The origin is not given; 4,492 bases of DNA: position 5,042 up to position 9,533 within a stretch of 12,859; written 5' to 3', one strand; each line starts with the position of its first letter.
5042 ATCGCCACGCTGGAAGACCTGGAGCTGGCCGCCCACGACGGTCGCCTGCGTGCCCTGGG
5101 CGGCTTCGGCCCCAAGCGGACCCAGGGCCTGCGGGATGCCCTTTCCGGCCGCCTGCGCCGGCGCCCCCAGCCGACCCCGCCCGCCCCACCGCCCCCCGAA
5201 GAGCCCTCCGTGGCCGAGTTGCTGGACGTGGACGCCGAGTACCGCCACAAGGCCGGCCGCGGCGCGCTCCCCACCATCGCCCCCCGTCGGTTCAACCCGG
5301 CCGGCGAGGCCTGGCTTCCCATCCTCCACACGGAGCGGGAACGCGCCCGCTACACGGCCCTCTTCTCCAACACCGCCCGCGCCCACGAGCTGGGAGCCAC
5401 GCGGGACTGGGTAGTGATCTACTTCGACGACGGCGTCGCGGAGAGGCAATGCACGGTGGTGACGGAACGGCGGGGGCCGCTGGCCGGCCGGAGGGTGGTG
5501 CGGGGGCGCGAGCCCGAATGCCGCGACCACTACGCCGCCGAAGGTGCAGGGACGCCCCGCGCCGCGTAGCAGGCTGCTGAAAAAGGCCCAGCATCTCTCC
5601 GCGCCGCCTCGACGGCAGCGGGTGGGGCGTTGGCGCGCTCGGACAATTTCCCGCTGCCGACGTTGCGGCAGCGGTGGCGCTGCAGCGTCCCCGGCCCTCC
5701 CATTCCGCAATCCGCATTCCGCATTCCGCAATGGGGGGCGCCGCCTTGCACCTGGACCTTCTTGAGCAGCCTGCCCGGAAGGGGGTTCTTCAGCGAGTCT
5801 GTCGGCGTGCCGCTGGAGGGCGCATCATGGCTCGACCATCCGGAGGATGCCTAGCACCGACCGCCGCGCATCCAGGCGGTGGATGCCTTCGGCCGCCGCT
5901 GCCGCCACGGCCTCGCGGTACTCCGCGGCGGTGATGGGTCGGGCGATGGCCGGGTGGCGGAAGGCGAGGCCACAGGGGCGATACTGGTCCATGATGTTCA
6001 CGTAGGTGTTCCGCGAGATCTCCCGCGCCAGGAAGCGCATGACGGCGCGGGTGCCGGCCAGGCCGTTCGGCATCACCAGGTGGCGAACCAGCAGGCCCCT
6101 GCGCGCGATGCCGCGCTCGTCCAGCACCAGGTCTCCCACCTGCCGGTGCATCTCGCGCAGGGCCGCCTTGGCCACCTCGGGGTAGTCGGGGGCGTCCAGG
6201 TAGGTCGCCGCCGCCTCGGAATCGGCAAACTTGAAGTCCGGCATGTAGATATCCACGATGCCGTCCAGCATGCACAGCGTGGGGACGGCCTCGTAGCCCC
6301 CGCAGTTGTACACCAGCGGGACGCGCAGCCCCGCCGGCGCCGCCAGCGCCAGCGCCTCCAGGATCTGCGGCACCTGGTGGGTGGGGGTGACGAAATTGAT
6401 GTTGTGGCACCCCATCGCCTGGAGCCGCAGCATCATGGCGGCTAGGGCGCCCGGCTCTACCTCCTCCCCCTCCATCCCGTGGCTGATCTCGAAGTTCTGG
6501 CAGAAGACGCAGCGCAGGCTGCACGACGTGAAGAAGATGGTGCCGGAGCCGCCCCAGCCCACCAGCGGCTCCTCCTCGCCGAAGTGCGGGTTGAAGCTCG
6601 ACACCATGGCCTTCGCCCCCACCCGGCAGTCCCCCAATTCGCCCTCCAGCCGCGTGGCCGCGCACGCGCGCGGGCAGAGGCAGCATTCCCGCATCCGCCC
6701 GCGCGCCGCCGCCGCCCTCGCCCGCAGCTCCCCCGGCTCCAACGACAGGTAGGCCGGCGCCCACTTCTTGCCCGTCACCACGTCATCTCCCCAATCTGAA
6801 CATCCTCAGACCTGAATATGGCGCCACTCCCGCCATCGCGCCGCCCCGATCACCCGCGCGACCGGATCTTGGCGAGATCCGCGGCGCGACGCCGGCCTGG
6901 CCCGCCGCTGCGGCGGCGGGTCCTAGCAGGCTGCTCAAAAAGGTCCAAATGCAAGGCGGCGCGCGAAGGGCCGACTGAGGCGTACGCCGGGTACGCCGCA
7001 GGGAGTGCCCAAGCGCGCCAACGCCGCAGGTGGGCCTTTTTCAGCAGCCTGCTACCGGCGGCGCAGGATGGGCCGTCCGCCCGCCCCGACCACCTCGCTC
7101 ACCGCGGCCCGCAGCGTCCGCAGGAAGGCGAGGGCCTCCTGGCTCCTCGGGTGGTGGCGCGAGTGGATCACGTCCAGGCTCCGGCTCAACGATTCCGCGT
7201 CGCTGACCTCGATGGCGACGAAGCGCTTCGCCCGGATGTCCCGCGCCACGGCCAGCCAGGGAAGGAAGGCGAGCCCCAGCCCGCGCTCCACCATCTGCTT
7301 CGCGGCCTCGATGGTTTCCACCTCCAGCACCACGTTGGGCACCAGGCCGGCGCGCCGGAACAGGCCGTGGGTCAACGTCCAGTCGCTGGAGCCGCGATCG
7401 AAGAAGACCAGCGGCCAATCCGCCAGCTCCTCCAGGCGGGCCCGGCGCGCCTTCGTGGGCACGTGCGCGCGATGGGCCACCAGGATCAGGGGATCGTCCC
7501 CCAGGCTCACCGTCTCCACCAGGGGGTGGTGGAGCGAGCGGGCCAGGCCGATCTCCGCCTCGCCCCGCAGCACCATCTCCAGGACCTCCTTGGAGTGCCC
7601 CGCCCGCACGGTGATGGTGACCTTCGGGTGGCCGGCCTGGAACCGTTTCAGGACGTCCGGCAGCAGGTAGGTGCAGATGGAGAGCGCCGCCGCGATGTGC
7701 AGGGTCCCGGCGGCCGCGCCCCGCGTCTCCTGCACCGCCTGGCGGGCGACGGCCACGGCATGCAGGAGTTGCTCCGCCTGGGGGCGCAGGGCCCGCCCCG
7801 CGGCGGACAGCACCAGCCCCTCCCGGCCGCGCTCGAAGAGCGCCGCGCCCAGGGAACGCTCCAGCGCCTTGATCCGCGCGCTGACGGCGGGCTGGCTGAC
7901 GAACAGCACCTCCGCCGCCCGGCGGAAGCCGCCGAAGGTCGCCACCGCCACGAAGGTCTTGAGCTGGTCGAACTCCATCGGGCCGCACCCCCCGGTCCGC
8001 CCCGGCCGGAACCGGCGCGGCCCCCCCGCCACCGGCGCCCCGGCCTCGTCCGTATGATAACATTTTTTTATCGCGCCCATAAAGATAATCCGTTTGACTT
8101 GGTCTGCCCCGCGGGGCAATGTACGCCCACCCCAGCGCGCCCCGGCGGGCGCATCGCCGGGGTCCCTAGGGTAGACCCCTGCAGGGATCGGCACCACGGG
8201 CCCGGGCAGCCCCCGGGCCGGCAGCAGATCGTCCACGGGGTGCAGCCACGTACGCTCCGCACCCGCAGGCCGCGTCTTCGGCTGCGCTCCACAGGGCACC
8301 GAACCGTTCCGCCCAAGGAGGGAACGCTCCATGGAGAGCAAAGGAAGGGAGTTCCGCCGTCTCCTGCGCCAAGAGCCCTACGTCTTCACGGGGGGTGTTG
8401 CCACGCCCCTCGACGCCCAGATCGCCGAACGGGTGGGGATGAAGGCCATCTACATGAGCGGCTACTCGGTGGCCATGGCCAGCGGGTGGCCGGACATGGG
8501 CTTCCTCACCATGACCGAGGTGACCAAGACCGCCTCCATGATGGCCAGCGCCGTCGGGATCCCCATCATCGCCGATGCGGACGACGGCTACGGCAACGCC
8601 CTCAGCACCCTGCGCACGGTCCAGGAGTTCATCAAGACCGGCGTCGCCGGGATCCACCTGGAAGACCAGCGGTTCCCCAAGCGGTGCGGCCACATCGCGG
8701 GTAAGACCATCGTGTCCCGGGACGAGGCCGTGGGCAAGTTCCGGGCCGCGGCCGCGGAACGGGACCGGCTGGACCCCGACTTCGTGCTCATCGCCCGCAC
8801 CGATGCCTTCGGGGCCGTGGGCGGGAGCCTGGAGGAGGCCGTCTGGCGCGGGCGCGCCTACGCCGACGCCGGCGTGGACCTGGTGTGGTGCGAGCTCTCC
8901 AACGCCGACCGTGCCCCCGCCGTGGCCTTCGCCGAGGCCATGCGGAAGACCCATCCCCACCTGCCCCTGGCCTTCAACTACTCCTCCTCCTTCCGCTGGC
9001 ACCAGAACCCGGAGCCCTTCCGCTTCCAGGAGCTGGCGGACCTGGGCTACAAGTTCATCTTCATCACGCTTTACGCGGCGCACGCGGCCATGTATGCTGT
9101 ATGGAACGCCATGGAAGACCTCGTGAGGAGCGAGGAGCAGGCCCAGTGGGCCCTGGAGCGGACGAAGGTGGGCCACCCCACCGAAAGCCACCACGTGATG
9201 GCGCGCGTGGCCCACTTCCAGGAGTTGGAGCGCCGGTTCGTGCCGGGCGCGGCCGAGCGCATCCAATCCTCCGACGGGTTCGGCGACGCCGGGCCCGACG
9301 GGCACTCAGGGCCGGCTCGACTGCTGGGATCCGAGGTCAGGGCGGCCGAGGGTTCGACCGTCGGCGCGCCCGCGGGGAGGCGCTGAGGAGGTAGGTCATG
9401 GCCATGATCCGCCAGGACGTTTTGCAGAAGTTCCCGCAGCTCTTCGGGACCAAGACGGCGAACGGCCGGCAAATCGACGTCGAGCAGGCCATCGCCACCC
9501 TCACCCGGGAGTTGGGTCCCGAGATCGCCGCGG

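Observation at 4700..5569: Standalone DNA polymerase X N-terminal module without lyase lysines or a polymerase domain, fused to an unknown C-terminal domain and bracketed by inverted MITEs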

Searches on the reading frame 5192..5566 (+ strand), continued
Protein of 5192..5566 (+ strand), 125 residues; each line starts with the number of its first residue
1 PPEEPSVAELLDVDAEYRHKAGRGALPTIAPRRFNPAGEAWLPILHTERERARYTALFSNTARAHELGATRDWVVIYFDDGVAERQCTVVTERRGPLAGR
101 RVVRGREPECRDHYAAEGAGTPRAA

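Call 42: search_solved_structures(query=A3, max_evalue=10, show_alignments=2)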
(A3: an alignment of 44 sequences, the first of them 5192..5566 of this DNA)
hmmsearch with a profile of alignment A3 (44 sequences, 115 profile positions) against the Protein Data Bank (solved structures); distinct sequences matched with E-value up to 10: 6.
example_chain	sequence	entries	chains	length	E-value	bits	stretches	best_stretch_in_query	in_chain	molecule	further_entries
1v70_A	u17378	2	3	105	1.7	12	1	27-72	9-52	probable antibiotics synthesis protein | hypothetical protein TTHA0104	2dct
8cia_B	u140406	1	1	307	2.7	11.4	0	25-45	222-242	Kelch like family member 20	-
8cia_E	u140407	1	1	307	3.1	11.2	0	25-45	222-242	Kelch like family member 20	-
8cia_A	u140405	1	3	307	3.1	11.2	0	25-45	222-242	Kelch-like protein 20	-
5yq4_A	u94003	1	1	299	3.8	10.9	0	25-45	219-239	Kelch-like protein 20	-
6gy5_A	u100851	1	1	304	4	10.8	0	25-45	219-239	Kelch-like protein 20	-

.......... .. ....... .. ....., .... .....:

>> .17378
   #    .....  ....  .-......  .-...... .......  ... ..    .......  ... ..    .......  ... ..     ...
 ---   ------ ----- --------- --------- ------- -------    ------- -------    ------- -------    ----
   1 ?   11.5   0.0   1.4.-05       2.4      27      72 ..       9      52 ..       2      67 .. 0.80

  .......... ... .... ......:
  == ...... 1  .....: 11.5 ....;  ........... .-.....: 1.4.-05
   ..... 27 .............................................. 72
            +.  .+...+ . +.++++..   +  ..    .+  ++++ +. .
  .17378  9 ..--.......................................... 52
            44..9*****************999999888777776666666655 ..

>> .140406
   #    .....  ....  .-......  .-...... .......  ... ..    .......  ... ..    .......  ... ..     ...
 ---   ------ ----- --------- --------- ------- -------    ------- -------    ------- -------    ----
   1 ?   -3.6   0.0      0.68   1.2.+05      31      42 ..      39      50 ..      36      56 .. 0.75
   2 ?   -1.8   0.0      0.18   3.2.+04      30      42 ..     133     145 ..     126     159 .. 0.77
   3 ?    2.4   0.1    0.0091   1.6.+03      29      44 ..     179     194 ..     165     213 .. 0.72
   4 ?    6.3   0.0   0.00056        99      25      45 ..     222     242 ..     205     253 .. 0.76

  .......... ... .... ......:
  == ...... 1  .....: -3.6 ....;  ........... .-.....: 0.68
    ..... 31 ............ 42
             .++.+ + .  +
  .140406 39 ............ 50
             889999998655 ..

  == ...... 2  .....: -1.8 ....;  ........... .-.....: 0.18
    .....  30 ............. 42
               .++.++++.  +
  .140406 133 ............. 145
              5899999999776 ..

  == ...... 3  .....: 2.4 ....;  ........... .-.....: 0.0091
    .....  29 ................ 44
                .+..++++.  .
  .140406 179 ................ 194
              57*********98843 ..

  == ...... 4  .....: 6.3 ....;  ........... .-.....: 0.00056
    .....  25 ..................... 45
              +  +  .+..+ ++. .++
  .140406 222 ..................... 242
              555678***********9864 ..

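Call 43: search_protein_families(library=pfam, proteins=[window:5192-5566:+, L018:6001-6357:+, L029:1071-1412:+, L041:6001-6363:+], max_evalue=10)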
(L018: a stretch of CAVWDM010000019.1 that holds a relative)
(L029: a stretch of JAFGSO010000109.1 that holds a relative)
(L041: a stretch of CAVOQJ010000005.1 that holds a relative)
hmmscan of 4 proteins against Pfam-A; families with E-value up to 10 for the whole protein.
window:5192-5566:+ (125 aa): 0 families

L018:6001-6357:+ (119 aa): 0 families

L029:1071-1412:+ (114 aa): 1 family
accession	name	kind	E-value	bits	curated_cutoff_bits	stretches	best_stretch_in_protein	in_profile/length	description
PF11359.13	gpUL132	-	0.15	12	24.4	1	57-111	141-197/238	Envelope glycoprotein UL132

L041:6001-6363:+ (121 aa): 0 families

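Call 56: fold_search(model_id=the predicted structure, library=viral)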
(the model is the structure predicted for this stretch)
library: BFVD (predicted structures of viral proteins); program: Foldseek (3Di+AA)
matches with E <= 10: 832; with E <= 0.001: 0
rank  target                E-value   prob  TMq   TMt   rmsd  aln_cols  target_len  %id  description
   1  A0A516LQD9            1.1e-01  0.60  0.26  0.29  10.8        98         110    9  (no name in the UniProt tables at hand)
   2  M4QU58                1.8e-01  0.87  0.26  0.52   7.8        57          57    4  (no name in the UniProt tables at hand)
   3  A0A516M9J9            2.0e-01  0.23  0.26  0.08   8.5       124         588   10  (no name in the UniProt tables at hand)
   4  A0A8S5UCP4            2.2e-01  0.14  0.19  0.11  16.2       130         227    8  Transcription initiation factor IIE, alpha FINGER, Transcription [Siphoviridae sp. ctgN495]
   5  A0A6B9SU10            2.2e-01  0.12  0.15  0.08  15.0        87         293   14  (no name in the UniProt tables at hand)
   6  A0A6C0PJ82            2.3e-01  0.12  0.17  0.23  12.6        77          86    5  (no name in the UniProt tables at hand)
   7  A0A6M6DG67            2.4e-01  0.69  0.30  0.23   4.8        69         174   10  (no name in the UniProt tables at hand)
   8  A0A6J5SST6            2.6e-01  0.80  0.37  0.45   4.9        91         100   18  Uncharacterized protein [uncultured Caudovirales phage]
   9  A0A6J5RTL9            2.7e-01  0.35  0.26  0.29   9.8        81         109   20  Uncharacterized protein [uncultured Caudovirales phage]
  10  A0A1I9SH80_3          2.7e-01  0.13  0.22  0.04  12.7       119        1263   10  Genome polyprotein [Botrytis cinerea betaendornavirus 1]
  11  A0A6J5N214            2.9e-01  0.11  0.15  0.09   9.8        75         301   16  Uncharacterized protein [uncultured Caudovirales phage]
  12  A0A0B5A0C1            3.3e-01  0.28  0.33  0.17  13.3       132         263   11  Uncharacterized protein [Paracoccus phage vB_PmaS-R3]
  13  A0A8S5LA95            3.5e-01  0.13  0.23  0.20  16.1       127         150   13  Uncharacterized protein [Myoviridae sp. ctPuP5]
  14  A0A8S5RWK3            3.7e-01  0.54  0.29  0.26   6.2        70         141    8  Uncharacterized protein [Siphoviridae sp. ctHip2]
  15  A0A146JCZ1            3.9e-01  0.54  0.27  0.34  12.4        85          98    7  (no name in the UniProt tables at hand)
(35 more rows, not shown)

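Call 59: find_related_loci(query=A3, collection=viral_contigs, flank=5000)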
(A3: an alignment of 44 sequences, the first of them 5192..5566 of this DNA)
Query A3 (125 aa) in viral_contigs; peptide patterns used: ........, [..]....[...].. (x = any residue, [..] = any of these).
16 stretches matched a pattern, but none encodes a relative of the query by tblastn (E <= 1e-3).

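Call 74: search_protein_families(library=padloc, proteins=[window:5192-5566:+], max_evalue=0.1)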
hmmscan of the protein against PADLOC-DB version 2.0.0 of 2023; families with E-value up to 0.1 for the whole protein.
window:5192-5566:+ (125 aa): 0 families

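Call 75: search_protein_families(library=phrogs, proteins=[window:5192-5566:+], max_evalue=0.1)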
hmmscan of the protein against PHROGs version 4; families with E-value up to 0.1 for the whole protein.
window:5192-5566:+ (125 aa): 0 families

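Call 77: find_encoding_contigs(protein=P0265, flank=3000, max_places=2)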
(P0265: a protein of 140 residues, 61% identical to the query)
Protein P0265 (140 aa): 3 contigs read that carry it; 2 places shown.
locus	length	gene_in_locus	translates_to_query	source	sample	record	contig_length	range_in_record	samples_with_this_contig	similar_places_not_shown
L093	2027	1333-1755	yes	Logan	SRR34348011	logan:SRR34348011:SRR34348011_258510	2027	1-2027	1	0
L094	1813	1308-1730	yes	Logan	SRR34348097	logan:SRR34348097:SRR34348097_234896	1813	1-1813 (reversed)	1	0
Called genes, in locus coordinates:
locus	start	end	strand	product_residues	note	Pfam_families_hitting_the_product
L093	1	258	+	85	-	?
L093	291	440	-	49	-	-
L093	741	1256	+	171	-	-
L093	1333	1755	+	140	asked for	-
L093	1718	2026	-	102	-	?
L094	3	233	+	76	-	?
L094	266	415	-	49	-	-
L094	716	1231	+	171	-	-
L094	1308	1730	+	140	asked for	-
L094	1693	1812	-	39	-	?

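Call 78: find_encoding_contigs(protein=P0239, flank=3000, max_places=2)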
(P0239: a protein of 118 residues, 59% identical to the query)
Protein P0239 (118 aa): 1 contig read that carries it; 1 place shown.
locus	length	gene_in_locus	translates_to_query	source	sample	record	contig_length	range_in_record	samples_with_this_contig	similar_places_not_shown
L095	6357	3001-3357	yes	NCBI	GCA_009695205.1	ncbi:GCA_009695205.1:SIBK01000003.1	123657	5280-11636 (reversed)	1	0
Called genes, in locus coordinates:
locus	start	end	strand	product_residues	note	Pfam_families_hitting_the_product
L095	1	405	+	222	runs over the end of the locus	PF01011:PQQ (faint), PF13360:PQQ_2, PF23727:Beta-prop_FAM234A_B (faint), PF13570:Beta-prop_ACSF4 (weak), PF13360:PQQ_2 (weak)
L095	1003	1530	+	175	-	-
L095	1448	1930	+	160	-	-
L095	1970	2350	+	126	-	PF13671:AAA_33 (weak)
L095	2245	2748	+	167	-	PF13671:AAA_33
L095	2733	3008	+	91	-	PF14716:HHH_8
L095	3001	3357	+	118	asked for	-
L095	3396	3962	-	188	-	-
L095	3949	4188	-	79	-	PF18993:Rv0078B (weak)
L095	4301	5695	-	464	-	PF03631:Virul_fac_BrkB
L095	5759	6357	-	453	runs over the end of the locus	PF01743:PolyA_pol, PF01966:HD (weak)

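Call 81: find_homologous_proteins(query=P0265, max_evalue=0.001)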
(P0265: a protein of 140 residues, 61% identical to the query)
Query P0265 (140 aa): 1558 proteins with E <= 0.001 among 1724 candidates; the best 120 are listed.
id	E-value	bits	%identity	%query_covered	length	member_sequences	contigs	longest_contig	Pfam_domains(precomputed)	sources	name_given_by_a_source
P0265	7.6e-89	313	100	100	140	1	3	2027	-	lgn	-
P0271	7.7e-48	180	76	81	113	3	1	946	-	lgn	-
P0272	9.2e-45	170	70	78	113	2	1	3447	-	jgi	jgi:hypothetical protein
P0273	2.5e-42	162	68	77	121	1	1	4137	-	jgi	jgi:hypothetical protein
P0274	2.9e-42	162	69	77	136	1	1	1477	-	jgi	jgi:hypothetical protein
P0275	3.5e-42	162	70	79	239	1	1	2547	PF14520.13,PF14716.14,PF00633.30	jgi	-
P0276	6.6e-42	161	72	73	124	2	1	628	-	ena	-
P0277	8.5e-42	160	66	75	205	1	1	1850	PF14520.13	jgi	jgi:hypothetical protein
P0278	2.4e-41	159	71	77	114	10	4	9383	-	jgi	jgi:hypothetical protein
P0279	3.0e-41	158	66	80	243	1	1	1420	PF14520.13,PF14716.14,PF00633.30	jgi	jgi:Holliday junction resolvasome RuvABC DNA-binding subunit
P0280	3.7e-41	158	69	79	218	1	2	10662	PF14520.13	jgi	-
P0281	4.0e-41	158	69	77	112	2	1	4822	-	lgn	-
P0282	4.5e-41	158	64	77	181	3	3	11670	-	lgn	-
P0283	1.3e-40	156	66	77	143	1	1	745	-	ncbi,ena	-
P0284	1.7e-40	156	68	75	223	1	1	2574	PF14520.13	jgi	jgi:hypothetical protein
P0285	2.1e-40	156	66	82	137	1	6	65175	-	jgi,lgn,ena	-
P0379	1.8e-36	143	60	89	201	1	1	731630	-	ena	-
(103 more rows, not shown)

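Call 82: find_encoding_contigs(protein=P0285, flank=6000, max_places=2)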
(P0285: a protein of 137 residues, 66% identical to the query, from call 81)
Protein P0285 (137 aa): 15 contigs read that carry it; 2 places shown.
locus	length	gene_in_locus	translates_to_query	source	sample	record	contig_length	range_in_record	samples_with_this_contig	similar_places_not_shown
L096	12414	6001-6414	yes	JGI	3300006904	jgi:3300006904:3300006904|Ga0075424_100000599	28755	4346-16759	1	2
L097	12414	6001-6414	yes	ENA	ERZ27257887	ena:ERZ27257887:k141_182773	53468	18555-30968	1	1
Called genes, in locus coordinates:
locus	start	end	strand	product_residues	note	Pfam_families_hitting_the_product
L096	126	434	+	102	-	-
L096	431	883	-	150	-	PF00582:Usp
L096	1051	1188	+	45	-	-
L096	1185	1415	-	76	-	PF11154:DUF2934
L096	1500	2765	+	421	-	PF25371:DUF7884, PF02353:CMAS, PF13489:Methyltransf_23, PF13847:Methyltransf_31 (weak), PF08241:Methyltransf_11, PF08242:Methyltransf_12, PF13649:Methyltransf_25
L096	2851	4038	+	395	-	PF01565:FAD_binding_4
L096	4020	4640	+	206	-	PF01135:PCMT (faint), PF01728:FtsJ (weak), PF02475:TRM5-TYW2_MTfase (weak), PF13847:Methyltransf_31, PF02390:Methyltransf_4 (weak), PF08241:Methyltransf_11, PF08242:Methyltransf_12, PF13649:Methyltransf_25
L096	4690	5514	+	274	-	PF00989:PAS, PF08447:PAS_3, PF08448:PAS_4, PF13426:PAS_9, PF00990:GGDEF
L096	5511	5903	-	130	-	PF01258:zf-dskA_traR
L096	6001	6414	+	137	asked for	-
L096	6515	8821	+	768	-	PF00122:E1-E2_ATPase, PF00702:Hydrolase, PF00689:Cation_ATPase_C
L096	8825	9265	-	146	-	PF00582:Usp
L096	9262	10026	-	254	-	PF00027:cNMP_binding, PF13545:HTH_Crp_2, PF00325:Crp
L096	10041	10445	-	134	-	PF00072:Response_reg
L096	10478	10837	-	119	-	PF00072:Response_reg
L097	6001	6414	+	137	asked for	-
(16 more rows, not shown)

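Call 83: find_encoding_contigs(protein=P0379, flank=6000, max_places=1)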
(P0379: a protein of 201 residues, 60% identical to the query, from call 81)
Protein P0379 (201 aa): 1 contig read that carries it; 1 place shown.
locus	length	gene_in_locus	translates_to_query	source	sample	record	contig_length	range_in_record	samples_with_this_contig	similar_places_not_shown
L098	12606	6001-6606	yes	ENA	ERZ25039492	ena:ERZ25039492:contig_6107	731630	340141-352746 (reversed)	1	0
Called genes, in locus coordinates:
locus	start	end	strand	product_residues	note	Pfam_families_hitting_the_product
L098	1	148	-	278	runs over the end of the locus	-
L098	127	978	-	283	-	PF13410:GST_C_2 (weak), PF00043:GST_C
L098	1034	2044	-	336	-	-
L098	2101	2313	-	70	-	-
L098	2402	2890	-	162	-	PF11266:Ald_deCOase (weak), PF13794:Ferritin_fold-like (weak)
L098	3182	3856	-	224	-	-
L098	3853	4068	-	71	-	-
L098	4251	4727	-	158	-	PF01941:AdoMet_Synthase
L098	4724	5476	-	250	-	PF01941:AdoMet_Synthase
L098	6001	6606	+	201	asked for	-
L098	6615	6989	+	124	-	PF07885:Ion_trans_2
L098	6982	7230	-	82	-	-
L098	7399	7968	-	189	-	-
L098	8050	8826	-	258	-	PF00171:Aldedh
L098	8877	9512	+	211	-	-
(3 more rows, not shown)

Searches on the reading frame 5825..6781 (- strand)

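Call 4: search_protein_families(library=pfam, proteins=[window:5825-6781:-], max_evalue=0.01)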
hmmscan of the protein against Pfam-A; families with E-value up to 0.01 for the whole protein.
window:5825-6781:- (318 aa): 1 family
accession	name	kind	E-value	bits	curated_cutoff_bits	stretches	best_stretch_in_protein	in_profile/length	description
PF04055.27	Radical_SAM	-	1.1e-05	26.2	29.5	1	82-159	2-85/166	Radical SAM superfamily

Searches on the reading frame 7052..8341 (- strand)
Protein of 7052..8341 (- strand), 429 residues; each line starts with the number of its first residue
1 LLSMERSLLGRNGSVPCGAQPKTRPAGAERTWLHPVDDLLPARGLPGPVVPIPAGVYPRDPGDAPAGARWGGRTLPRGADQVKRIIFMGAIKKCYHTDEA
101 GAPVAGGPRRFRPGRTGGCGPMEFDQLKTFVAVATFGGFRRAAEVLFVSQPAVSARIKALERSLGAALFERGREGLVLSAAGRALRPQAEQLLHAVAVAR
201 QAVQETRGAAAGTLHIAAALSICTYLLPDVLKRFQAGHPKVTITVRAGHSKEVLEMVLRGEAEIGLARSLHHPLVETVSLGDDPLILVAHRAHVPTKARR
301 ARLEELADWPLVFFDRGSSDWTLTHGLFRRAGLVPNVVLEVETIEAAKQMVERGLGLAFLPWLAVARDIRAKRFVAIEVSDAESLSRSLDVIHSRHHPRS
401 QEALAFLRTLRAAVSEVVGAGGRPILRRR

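Call 4: search_protein_families(library=pfam, proteins=[window:7052-8341:-], max_evalue=0.01)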
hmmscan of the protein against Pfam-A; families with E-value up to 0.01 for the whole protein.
window:7052-8341:- (429 aa): 4 families
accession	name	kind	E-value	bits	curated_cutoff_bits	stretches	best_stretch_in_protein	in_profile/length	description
PF03466.25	LysR_substrate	-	4.7e-46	157.2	28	1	209-413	3-207/209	LysR substrate binding domain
PF00126.33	HTH_1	-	1.8e-20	73.1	26.6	1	124-183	1-60/60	Bacterial regulatory helix-turn-helix protein, lysR family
PF13531.11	SBP_bac_11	-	5.6e-05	23.5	25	1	215-412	2-214/227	Bacterial extracellular solute-binding protein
PF12849.12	PBP_like_2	-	0.0052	17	27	1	205-267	3-64/267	PBP superfamily domain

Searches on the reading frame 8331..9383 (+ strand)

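Call 4: search_protein_families(library=pfam, proteins=[window:8331-9383:+], max_evalue=0.01)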
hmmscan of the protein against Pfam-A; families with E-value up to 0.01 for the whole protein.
window:8331-9383:+ (351 aa): 2 families
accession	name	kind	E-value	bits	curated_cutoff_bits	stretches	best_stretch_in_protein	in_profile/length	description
PF13714.12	PEP_mutase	-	2.9e-39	135.5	31.5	1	26-264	19-239/240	Phosphoenolpyruvate phosphomutase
PF00463.27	ICL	-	5.5e-32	111.4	26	2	77-161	150-235/526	Isocitrate lyase family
